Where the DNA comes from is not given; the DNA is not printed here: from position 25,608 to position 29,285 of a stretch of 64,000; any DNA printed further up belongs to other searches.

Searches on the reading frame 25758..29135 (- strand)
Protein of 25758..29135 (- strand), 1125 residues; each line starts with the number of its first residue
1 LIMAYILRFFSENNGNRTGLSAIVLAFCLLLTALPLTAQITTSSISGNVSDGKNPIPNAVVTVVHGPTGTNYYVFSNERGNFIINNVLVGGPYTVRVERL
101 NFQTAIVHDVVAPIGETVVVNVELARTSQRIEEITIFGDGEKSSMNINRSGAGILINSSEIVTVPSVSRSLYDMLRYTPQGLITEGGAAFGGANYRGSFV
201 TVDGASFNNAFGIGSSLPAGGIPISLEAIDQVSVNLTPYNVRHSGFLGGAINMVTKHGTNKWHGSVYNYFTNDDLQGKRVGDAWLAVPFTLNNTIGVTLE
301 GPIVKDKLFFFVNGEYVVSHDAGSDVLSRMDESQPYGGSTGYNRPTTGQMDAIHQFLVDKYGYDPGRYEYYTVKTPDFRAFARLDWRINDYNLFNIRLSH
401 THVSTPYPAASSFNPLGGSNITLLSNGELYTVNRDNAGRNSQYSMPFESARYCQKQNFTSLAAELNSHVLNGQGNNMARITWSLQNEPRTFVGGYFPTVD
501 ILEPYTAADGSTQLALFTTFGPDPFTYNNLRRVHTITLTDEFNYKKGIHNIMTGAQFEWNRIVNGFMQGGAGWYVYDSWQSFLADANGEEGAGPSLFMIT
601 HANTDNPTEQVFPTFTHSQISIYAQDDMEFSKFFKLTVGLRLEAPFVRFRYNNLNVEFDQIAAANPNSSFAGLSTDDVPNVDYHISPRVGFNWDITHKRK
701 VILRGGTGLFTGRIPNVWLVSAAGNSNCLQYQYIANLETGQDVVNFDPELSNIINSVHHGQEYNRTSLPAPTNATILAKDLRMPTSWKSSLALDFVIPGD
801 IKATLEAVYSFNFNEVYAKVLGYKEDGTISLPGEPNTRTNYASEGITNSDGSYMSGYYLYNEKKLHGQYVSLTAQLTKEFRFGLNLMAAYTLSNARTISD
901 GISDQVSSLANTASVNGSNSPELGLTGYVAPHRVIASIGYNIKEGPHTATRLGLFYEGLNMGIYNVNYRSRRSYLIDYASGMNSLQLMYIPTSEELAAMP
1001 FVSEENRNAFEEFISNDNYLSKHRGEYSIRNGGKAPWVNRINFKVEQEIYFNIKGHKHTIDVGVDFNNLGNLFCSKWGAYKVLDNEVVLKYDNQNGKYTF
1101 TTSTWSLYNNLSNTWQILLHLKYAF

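Call 39: search_protein_families(library=pfam, proteins=[window:25758-29135:-], max_evalue=0.001)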
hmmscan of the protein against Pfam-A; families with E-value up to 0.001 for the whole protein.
window:25758-29135:- (1125 aa): 2 families
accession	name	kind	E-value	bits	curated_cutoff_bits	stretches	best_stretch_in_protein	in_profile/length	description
PF25183.1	OMP_b-brl_4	-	4.2e-42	145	30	1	254-945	1-680/838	Outer membrane beta barrel domain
PF13620.12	CarboxypepD_reg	-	2.5e-15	57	32.3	1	44-124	1-81/82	Carboxypeptidase regulatory-like domain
